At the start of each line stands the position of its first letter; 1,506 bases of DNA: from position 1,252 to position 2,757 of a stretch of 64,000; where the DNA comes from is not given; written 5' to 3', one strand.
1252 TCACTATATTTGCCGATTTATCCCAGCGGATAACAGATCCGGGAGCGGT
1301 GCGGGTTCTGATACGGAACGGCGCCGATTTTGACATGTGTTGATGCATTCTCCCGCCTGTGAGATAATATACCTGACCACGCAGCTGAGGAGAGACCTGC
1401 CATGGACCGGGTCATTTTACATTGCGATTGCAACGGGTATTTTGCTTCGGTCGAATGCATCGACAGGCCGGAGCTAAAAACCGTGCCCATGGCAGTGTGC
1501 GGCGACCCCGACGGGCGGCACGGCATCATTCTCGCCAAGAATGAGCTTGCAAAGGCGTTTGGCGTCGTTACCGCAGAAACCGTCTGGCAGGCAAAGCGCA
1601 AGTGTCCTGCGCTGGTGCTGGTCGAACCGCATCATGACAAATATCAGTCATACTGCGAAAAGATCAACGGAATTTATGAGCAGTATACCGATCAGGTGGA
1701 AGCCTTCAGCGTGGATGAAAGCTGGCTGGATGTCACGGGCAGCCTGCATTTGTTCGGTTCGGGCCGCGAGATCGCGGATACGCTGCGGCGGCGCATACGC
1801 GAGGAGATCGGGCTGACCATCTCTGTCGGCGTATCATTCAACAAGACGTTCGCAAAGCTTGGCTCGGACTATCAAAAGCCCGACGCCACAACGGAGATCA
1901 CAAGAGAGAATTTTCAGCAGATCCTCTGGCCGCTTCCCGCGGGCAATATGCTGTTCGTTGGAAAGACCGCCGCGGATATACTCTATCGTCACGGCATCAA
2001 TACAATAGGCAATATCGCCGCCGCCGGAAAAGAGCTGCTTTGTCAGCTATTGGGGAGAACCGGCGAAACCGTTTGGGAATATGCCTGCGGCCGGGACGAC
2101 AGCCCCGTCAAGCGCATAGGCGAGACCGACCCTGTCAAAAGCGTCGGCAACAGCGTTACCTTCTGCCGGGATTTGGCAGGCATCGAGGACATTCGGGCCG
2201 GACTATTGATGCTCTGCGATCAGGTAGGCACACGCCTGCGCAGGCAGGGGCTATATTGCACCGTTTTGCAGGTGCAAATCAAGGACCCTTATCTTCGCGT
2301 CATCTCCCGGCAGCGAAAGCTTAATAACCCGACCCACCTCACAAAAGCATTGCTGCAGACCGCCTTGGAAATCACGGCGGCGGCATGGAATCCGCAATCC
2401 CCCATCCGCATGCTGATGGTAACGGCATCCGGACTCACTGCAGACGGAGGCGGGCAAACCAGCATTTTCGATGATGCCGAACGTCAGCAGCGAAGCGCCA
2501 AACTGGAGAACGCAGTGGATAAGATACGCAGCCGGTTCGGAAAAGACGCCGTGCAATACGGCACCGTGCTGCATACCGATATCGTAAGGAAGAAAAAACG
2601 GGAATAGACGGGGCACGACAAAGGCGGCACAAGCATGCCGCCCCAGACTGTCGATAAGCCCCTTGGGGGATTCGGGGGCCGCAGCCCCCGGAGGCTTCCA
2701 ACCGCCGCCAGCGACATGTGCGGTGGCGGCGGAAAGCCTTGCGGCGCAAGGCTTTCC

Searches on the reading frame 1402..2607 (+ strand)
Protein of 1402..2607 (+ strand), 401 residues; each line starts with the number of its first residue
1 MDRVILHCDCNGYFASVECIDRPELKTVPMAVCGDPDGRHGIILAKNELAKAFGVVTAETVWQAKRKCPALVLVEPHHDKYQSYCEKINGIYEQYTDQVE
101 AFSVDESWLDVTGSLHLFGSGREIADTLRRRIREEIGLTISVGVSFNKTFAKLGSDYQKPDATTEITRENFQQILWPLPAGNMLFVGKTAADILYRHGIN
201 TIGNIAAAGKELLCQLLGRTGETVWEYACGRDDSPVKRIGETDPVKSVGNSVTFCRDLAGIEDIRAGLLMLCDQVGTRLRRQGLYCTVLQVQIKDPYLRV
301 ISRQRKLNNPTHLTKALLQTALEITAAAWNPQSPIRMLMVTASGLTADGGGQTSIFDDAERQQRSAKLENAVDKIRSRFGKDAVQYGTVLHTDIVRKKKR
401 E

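Call 23: search_protein_families(library=ncbifam, proteins=[window:1402-2607:+], max_evalue=0.00001)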
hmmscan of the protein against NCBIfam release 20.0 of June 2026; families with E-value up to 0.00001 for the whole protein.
window:1402-2607:+ (401 aa): 10 families
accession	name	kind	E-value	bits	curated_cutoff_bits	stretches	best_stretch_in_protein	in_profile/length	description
NF002848.0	PRK03103.1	subfamily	8.2e-108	360.5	381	1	1-392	2-394/410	DNA polymerase IV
NF002492.0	PRK01810.1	equivalog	3.4e-85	286.2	399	1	2-393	9-398/412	DNA polymerase IV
NF003015.0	PRK03858.1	subfamily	1.9e-76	257.7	367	1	4-393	8-389/399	DNA polymerase IV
NF002751.0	PRK02794.1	equivalog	1.3e-75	254.9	371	1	5-392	40-420/425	DNA polymerase IV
NF002677.0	PRK02406.1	equivalog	2.1e-74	250.7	256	1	3-346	6-344/357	DNA polymerase IV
NF002882.0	PRK03348.1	equivalog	7.2e-63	213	389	1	2-374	4-371/461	DNA polymerase IV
NF010731.0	PRK14133.1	equivalog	4.2e-62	210.4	362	1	1-357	1-348/352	DNA polymerase IV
NF002883.0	PRK03352.1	equivalog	2.1e-46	158.8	330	1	2-341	4-338/347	DNA polymerase IV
NF002292.0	PRK01216.1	equivalog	3.7e-32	111.7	339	1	4-312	2-306/351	DNA polymerase IV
NF002955.0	PRK03609.1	subfamily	9.4e-30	103.9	431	1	7-386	4-391/422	translesion error-prone DNA polymerase V subunit UmuC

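Call 72: find_encoding_contigs(protein=window:1402-2607:+, flank=1000, max_places=10)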
Protein window:1402-2607:+ (401 aa): 2 contigs read that carry it; 2 places shown.
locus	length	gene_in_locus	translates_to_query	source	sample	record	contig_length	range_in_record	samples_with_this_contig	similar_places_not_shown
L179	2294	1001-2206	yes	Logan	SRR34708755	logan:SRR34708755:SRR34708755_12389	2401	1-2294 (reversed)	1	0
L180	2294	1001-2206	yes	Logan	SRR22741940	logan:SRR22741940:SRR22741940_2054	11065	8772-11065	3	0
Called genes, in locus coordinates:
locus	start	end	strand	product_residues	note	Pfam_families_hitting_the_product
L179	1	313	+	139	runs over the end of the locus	?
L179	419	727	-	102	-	PF10719:ComFB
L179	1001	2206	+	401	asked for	PF00817:IMS, PF11799:IMS_C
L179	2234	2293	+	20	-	?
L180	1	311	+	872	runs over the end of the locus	PF01326:PPDK_N, PF27448:Rph_4th, PF00391:PEP-utilizers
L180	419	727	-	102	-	PF10719:ComFB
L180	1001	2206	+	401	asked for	PF00817:IMS, PF11799:IMS_C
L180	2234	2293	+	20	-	?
